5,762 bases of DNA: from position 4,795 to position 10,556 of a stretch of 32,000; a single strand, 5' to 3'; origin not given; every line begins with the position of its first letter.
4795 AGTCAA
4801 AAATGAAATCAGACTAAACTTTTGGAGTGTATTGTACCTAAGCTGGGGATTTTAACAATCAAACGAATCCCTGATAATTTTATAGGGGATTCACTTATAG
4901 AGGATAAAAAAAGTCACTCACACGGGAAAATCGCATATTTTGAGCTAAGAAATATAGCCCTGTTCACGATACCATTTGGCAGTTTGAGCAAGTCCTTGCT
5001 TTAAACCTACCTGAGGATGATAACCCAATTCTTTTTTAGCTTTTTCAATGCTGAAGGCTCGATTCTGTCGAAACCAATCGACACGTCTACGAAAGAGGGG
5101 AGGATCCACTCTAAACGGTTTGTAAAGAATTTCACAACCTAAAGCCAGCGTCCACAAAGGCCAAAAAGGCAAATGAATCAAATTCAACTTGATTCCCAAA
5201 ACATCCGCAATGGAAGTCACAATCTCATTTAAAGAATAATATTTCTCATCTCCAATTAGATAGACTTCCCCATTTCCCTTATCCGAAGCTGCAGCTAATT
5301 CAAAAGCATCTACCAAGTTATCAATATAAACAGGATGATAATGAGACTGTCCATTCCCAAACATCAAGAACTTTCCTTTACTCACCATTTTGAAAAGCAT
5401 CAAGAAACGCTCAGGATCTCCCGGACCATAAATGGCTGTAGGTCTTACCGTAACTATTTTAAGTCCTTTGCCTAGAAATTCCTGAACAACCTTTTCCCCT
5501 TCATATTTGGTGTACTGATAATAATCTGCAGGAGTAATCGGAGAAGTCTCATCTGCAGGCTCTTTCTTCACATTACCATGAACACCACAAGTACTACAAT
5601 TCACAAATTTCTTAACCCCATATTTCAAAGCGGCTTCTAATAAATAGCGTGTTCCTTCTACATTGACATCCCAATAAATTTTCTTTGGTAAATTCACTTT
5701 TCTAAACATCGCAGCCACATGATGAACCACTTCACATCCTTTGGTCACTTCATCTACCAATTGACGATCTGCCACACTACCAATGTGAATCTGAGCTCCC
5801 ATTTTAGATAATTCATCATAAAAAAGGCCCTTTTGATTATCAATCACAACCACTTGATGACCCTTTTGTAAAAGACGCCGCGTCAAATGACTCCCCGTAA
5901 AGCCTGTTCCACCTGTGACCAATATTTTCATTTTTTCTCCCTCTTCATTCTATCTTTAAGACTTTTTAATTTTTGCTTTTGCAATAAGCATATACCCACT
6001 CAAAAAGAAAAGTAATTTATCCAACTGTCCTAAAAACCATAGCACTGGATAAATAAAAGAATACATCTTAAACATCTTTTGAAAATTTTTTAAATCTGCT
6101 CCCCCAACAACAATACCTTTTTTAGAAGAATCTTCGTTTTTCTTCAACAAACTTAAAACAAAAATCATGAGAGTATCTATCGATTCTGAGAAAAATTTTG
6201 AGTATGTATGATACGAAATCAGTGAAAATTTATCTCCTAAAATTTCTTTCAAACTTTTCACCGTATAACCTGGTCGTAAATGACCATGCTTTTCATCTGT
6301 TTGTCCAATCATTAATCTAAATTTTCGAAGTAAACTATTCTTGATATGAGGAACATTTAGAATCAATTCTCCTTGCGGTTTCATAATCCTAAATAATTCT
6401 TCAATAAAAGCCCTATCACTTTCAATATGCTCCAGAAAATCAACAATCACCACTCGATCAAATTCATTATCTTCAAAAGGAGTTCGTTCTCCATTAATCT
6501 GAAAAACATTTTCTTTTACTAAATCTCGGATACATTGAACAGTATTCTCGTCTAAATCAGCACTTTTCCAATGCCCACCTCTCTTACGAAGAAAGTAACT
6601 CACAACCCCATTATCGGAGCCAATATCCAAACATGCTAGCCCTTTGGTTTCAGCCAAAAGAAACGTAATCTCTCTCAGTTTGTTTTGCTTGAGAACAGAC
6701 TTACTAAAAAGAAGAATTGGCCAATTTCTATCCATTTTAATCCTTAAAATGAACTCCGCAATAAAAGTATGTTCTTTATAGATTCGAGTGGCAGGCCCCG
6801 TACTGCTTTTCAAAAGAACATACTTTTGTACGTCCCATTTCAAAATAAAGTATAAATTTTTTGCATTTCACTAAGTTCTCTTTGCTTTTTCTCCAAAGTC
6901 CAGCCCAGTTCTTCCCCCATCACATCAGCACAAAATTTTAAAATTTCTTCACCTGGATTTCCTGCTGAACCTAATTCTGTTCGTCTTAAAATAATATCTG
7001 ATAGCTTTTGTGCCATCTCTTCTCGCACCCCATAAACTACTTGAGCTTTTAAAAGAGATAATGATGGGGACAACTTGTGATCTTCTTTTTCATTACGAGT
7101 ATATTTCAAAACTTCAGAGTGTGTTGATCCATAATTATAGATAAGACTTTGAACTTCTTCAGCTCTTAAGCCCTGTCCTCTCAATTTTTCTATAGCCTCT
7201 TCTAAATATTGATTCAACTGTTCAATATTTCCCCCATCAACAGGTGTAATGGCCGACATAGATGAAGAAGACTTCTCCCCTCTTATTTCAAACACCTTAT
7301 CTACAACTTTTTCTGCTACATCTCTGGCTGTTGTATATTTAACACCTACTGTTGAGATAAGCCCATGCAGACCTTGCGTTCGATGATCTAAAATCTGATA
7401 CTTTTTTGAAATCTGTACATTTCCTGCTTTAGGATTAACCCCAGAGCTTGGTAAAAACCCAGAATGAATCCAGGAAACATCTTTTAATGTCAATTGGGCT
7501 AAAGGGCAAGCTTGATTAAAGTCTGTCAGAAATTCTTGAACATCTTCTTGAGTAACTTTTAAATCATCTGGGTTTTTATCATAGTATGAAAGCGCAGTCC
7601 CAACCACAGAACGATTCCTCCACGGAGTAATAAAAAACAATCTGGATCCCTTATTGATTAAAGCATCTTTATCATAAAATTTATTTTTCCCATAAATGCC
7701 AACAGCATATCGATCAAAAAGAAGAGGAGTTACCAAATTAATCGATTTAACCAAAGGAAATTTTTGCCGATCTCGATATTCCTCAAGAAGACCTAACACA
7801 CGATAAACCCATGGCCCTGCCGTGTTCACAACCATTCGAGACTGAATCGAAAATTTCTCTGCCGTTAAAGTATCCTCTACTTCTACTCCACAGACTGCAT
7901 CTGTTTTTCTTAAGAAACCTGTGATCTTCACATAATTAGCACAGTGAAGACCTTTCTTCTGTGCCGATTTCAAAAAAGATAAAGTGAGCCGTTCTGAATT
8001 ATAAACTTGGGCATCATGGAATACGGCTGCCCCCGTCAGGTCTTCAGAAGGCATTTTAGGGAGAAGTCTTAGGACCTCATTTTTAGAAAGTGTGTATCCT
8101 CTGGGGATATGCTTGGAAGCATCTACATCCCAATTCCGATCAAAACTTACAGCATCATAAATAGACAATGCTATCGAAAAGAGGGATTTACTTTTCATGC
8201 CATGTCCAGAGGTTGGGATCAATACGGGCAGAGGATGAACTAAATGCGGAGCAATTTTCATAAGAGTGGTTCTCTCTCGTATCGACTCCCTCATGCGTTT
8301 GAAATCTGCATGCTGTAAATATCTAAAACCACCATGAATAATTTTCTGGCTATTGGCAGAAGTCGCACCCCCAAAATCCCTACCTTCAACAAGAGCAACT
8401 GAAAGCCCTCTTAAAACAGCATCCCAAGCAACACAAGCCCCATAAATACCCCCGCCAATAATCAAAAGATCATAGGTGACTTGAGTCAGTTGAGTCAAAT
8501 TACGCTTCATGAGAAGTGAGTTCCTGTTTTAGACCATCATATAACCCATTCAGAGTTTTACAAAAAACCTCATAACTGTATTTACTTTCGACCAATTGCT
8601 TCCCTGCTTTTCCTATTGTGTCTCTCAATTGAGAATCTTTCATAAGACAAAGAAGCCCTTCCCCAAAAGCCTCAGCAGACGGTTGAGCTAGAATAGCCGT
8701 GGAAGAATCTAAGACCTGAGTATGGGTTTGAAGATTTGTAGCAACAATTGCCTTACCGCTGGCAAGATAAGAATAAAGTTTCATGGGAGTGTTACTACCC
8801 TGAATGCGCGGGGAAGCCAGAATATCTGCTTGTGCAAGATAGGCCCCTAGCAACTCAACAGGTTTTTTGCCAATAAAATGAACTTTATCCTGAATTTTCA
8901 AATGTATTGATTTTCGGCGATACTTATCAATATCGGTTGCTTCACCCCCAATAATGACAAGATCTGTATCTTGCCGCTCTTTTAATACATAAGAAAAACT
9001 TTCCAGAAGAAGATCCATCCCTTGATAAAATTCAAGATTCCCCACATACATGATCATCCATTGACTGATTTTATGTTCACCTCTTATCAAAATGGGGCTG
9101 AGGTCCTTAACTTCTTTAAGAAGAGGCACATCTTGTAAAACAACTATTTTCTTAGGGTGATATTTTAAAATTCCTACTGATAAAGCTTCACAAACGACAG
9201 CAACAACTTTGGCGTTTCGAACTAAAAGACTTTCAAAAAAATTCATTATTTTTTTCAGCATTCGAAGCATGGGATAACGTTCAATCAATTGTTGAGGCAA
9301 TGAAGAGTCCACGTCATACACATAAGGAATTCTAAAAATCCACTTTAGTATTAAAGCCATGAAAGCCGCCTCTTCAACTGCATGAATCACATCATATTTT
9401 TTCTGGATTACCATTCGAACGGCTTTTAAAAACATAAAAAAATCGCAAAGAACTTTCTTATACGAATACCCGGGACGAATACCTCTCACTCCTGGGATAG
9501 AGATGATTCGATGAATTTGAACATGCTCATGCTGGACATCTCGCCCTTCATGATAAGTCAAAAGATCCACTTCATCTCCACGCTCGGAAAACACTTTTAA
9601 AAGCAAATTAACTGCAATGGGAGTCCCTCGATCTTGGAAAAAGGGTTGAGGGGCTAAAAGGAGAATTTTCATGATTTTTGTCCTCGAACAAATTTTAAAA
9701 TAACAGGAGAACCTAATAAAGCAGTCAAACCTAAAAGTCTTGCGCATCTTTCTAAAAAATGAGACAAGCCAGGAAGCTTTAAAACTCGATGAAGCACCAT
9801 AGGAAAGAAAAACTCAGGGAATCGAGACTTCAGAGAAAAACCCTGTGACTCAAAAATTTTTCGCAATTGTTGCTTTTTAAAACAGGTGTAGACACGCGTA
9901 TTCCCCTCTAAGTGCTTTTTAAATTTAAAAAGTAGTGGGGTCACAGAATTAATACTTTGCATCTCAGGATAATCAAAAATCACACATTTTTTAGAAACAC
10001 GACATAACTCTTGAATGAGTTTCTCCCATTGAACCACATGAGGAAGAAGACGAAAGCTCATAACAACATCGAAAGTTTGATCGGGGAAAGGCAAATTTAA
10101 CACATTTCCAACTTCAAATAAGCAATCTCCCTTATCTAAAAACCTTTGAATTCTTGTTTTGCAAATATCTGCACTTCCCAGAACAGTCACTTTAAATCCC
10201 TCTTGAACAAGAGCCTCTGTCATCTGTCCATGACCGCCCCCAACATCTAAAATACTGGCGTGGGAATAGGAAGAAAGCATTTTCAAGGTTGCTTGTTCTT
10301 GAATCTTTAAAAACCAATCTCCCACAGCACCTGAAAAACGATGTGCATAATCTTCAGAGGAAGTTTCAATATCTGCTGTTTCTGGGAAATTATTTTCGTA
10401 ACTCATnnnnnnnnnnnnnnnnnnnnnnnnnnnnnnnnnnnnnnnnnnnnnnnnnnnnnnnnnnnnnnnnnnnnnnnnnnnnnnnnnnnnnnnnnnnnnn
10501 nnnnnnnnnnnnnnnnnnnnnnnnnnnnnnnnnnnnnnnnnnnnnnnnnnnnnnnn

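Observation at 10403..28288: Run of five large GT-C/YfhO/AftD-like membrane proteins fed by a Pol-P-sugar synthase, with no Wzx/Wzy/ABC machinery in view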

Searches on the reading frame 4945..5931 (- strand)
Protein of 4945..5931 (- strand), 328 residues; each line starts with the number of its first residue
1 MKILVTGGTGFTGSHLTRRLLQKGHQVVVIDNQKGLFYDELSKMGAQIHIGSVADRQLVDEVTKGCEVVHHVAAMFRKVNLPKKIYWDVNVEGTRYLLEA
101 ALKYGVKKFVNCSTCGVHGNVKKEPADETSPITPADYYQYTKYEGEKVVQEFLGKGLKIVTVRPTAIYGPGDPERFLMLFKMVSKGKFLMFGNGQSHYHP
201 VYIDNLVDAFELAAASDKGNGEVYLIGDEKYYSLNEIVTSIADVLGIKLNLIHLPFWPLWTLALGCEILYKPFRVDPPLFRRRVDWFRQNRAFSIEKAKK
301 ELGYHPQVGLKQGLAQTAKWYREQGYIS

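Call 4: search_protein_families(library=pfam, proteins=[window:4945-5931:-], max_evalue=0.01)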
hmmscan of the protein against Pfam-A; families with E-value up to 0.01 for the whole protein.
window:4945-5931:- (328 aa): 10 families
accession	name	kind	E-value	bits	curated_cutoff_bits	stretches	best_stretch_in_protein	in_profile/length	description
PF01370.27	Epimerase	-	7.3e-44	150.4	20.9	1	3-227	1-240/240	NAD dependent epimerase/dehydratase family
PF01073.25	3Beta_HSD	-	1.6e-35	122.9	22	1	4-244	1-267/280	3-beta hydroxysteroid dehydrogenase/isomerase family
PF16363.11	GDP_Man_Dehyd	-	2.4e-31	109.9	27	1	4-316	1-331/332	GDP-mannose 4,6 dehydratase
PF07993.18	NAD_binding_4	-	1.4e-17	64.1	20.1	1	59-174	82-217/258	Male sterility protein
PF04321.23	RmlD_sub_bind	-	4.7e-16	59.1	27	1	1-208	1-191/287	RmlD substrate binding domain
PF13460.12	NAD_binding_10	-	3.5e-15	56.8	27.2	1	7-168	1-147/184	NAD(P)H-binding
PF02719.21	Polysacc_synt_2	-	3e-12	46.8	20.2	1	3-114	1-128/293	Polysaccharide biosynthesis protein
PF05368.20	NmrA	-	6.1e-11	42.9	27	1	2-122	4-115/298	NmrA-like family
PF02254.24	TrkA_N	-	0.0011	19.7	23.8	1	8-61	5-57/116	TrkA-N domain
PF08659.16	KR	-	0.0088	16.4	22.6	0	3-67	3-76/180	KR domain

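Call 76: search_protein_families(library=ncbifam, proteins=[window:4945-5931:-], max_evalue=1e-8)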
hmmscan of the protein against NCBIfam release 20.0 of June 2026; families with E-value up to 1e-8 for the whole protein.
window:4945-5931:- (328 aa): 22 families
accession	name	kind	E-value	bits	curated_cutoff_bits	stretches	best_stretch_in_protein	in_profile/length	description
TIGR03466.1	HpnA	hypoth_equivalog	4.5e-51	173.7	367.65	1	1-327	1-327/327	hopanoid-associated sugar epimerase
NF042422.1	oxyalk_red_OleD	equivalog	4.3e-44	151.2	580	1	1-320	1-327/329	2-alkyl-3-oxoalkanoate reductase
NF042423.1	oxyalk_red_Shew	equivalog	1.6e-36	126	580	1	2-316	10-330/331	2-alkyl-3-oxoalkanoate reductase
TIGR04180.1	EDH_00030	hypoth_equivalog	3.4e-32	111.7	475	1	3-251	1-262/297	NAD-dependent 4,6-dehydratase LegB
NF052578.1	StrlDmthSdmBMthl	equivalog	5.8e-31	108.4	600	1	1-327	1-328/328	sterol demethylase protein SdmB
TIGR01181.1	dTDP_gluc_dehyt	equivalog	1.8e-30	106.2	365.1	1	2-324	1-314/321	dTDP-glucose 4,6-dehydratase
TIGR01179.1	galE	equivalog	6.7e-28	97.5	262.3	1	2-163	1-172/332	UDP-glucose 4-epimerase GalE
TIGR02197.1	heptose_epim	equivalog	1.6e-17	63.6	274.6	1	3-252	1-269/316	ADP-glyceromanno-heptose 6-epimerase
TIGR01777.1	yfcH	hypoth_equivalog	6.1e-17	62.1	207.35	1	3-265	1-259/292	TIGR01777 family oxidoreductase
NF007956.0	PRK10675.1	subfamily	4.9e-16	58.8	394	1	1-151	1-162/338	UDP-glucose 4-epimerase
NF043036.1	ErythonDh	equivalog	8.2e-16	58.1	325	1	1-175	1-188/321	D-erythronate dehydrogenase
TIGR01746.1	Thioester-redct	subfamily_domain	9.8e-14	51.4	213.35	1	66-169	89-197/371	thioester reductase domain-containing protein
NF007582.0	PRK10217.1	equivalog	1.2e-13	50.9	698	1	2-245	3-270/355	dTDP-glucose 4,6-dehydratase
TIGR01214.1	rmlD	equivalog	2.6e-13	49.7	224.05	1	2-247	1-228/285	dTDP-4-dehydrorhamnose reductase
NF050030.1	thlkprotThyD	equivalog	7.9e-13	48.2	400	1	1-244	1-249/305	thylakoid membrane protein ThyD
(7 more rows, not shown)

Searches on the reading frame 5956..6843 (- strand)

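Call 4: search_protein_families(library=pfam, proteins=[window:5956-6843:-], max_evalue=0.01)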
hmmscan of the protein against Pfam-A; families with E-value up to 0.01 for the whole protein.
window:5956-6843:- (295 aa): 8 families
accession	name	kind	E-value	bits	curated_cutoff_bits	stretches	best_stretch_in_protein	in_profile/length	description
PF08241.18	Methyltransf_11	-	1.3e-14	55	21.2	1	72-162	1-95/95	Methyltransferase domain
PF13649.12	Methyltransf_25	-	4.6e-10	40.5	27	1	72-158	2-97/97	Methyltransferase domain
PF13489.12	Methyltransf_23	-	5.5e-10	39.7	27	1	57-202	11-154/164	Methyltransferase domain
PF13847.12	Methyltransf_31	-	2.4e-06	27.7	27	1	66-172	2-119/145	Methyltransferase domain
PF08242.18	Methyltransf_12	-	2.5e-05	25.4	30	1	72-160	1-98/98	Methyltransferase domain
PF07021.18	MetW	-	8.8e-05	22.6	21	1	67-155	13-103/193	Methionine biosynthesis protein MetW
PF01209.24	Ubie_methyltran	-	9.8e-05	22.2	20.1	1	113-173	102-163/233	ubiE/COQ5 methyltransferase family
PF02353.26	CMAS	-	0.0012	18.7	27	1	53-163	48-165/273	Mycolic acid cyclopropane synthetase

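Call 76: search_protein_families(library=ncbifam, proteins=[window:5956-6843:-], max_evalue=1e-8)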
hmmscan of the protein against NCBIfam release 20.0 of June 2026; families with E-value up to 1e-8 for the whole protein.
window:5956-6843:- (295 aa): 1 family
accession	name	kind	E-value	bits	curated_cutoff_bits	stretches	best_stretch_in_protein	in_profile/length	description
TIGR01983.1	UbiG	equivalog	2.2e-09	37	102.95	1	55-162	45-151/228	bifunctional 2-polyprenyl-6-hydroxyphenol methylase/3-demethylubiquinol 3-O-methyltransferase UbiG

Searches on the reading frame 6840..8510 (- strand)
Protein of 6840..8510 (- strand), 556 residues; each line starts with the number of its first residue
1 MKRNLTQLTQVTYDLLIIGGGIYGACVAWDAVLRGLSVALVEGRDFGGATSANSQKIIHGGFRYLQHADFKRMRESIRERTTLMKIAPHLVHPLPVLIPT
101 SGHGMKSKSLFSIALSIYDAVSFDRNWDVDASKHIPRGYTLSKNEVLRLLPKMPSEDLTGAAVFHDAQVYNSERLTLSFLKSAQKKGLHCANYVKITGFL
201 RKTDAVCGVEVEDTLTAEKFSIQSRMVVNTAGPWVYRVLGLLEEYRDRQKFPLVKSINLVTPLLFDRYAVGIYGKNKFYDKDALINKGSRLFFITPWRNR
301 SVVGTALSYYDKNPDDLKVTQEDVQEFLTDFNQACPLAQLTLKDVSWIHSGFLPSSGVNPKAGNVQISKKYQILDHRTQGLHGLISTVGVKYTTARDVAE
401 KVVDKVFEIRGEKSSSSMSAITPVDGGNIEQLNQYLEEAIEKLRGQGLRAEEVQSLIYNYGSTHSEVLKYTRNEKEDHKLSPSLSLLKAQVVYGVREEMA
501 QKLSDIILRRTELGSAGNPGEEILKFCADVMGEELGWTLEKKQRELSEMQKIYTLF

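Call 4: search_protein_families(library=pfam, proteins=[window:6840-8510:-], max_evalue=0.01)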
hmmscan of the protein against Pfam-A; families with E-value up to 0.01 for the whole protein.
window:6840-8510:- (556 aa): 5 families
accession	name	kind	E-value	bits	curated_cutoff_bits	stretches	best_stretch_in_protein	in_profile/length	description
PF01266.30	DAO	-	2e-40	139.8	27.9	1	14-366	1-324/353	FAD dependent oxidoreductase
PF16901.10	DAO_C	-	4.7e-23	81.9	31.4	1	423-541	7-125/126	C-terminal domain of alpha-glycerophosphate oxidase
PF00890.30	FAD_binding_2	-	0.00012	21.9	20.4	0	14-55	1-42/414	FAD binding domain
PF13450.12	NAD_binding_8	-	0.00013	22.6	21.9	1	17-55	1-40/68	NAD(P)-binding Rossmann-like domain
PF12831.13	FAD_oxidored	-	0.00022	21.1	27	1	14-80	1-71/416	FAD dependent oxidoreductase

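Call 76: search_protein_families(library=ncbifam, proteins=[window:6840-8510:-], max_evalue=1e-8)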
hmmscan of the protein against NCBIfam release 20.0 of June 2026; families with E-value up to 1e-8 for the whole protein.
window:6840-8510:- (556 aa): 6 families
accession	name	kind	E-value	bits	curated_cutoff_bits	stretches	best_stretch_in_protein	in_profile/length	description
NF033461.1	glycerol3P_ox_1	equivalog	3.9e-77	259.9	840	2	2-354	8-347/607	type 1 glycerol-3-phosphate oxidase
NF008899.0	PRK12266.1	equivalog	6.7e-75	252.5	360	1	10-516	4-483/508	glycerol-3-phosphate dehydrogenase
NF009906.0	PRK13369.1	equivalog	4.8e-66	223.3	352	1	10-514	4-480/502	glycerol-3-phosphate dehydrogenase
TIGR03377.1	glycerol3P_GlpA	equivalog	6.1e-45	153.7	552.8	2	15-238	2-207/530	anaerobic glycerol-3-phosphate dehydrogenase subunit GlpA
NF008313.0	PRK11101.1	equivalog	3e-35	121.8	425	1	9-521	5-473/548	anaerobic glycerol-3-phosphate dehydrogenase subunit A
NF033460.1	glycerol3P_ox_II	equivalog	3.7e-10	39.5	460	0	12-62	1-52/361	type 2 glycerol-3-phosphate oxidase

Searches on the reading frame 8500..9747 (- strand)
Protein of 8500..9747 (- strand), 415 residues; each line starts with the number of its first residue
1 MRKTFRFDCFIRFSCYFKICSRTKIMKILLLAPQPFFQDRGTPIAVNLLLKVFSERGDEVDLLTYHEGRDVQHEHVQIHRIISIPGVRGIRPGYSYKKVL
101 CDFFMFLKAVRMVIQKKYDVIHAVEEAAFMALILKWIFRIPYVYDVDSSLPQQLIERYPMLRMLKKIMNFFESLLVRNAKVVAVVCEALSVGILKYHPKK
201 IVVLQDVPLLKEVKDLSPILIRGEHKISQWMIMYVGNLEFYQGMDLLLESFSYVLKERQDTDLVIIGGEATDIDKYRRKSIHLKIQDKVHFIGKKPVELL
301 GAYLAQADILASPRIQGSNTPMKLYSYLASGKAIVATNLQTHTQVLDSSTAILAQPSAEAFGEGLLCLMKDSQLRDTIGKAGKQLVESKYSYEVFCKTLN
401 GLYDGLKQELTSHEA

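Call 4: search_protein_families(library=pfam, proteins=[window:8500-9747:-], max_evalue=0.01)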
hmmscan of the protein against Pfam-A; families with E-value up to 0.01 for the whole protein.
window:8500-9747:- (415 aa): 5 families
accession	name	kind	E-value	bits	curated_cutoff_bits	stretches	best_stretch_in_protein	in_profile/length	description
PF00534.26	Glycos_transf_1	-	2.9e-22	79.5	26.4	1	228-384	14-171/172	Glycosyl transferases group 1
PF13692.12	Glyco_trans_1_4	-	3.1e-20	73.3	27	1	232-371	4-142/142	Glycosyl transferases group 1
PF13439.12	Glyco_transf_4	-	1.2e-11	45.3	28.5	1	48-203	10-161/170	Glycosyltransferase Family 4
PF13579.12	Glyco_trans_4_4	-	1.1e-10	42.5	29.7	1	46-189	7-138/158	Glycosyl transferase 4-like domain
PF13524.12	Glyco_trans_1_2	-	0.00011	22.6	25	1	258-393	12-136/144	Glycosyl transferase-like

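Call 76: search_protein_families(library=ncbifam, proteins=[window:8500-9747:-], max_evalue=1e-8)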
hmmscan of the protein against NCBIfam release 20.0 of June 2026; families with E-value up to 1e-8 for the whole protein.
window:8500-9747:- (415 aa): 5 families
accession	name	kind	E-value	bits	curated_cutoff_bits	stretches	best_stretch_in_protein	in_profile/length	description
TIGR04063.1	stp3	hypoth_equivalog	3e-21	75.8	442.05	1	111-406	86-395/397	TIGR04063 family PEP-CTERM/XrtA system glycosyltransferase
NF007640.0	PRK10307.1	subfamily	4.9e-14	52.1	276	1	144-399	141-400/411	WcaI family glycosyltransferase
NF012028.0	PRK15484.1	subfamily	3.1e-10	39.7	618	1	150-397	111-369/380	lipopolysaccharide N-acetylglucosaminyltransferase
TIGR03088.1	stp2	hypoth_equivalog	9.9e-10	38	409.05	1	102-404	66-371/374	TIGR03088 family PEP-CTERM/XrtA system glycosyltransferase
TIGR04047.1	MSMEG_0565_glyc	hypoth_equivalog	3e-09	36.5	259.85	1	231-388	195-357/373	MSMEG_0565 family glycosyltransferase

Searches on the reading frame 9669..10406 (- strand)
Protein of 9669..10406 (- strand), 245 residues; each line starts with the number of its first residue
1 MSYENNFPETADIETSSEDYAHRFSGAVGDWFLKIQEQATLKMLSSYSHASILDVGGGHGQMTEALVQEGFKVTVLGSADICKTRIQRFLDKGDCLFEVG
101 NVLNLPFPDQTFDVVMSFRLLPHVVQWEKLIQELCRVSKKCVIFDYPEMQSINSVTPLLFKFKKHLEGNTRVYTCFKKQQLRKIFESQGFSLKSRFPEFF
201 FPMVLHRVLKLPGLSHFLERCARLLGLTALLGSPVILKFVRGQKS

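Call 4: search_protein_families(library=pfam, proteins=[window:9669-10406:-], max_evalue=0.01)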
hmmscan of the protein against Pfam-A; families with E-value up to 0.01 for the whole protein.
window:9669-10406:- (245 aa): 9 families
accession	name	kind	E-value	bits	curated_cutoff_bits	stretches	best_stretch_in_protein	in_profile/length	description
PF08241.18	Methyltransf_11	-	1.8e-13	51.4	21.2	1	53-140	1-89/95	Methyltransferase domain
PF13649.12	Methyltransf_25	-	1.3e-12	48.7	27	1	52-139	1-94/97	Methyltransferase domain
PF13489.12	Methyltransf_23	-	2.8e-11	43.9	27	1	47-192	21-161/164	Methyltransferase domain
PF13847.12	Methyltransf_31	-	4.6e-11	43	27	1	48-189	3-145/145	Methyltransferase domain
PF01209.24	Ubie_methyltran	-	7.6e-05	22.6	20.1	1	39-141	38-146/233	ubiE/COQ5 methyltransferase family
PF08242.18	Methyltransf_12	-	9.6e-05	23.5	30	1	53-136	1-90/98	Methyltransferase domain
PF07021.18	MetW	-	0.00015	21.9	21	1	50-148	15-111/193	Methionine biosynthesis protein MetW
PF05219.18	DREV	-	0.00044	19.9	26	1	34-192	80-235/265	DREV methyltransferase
PF03141.22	Methyltransf_29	-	0.005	15.9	23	1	24-136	94-207/506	Putative S-adenosyl-L-methionine-dependent methyltransferase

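Call 76: search_protein_families(library=ncbifam, proteins=[window:9669-10406:-], max_evalue=1e-8)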
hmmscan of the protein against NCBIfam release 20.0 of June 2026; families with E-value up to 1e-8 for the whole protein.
window:9669-10406:- (245 aa): 1 family
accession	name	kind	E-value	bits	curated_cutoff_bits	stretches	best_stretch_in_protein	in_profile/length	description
NF004452.0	PRK05785.1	equivalog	5.2e-10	39.2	207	1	49-143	52-142/228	hypothetical protein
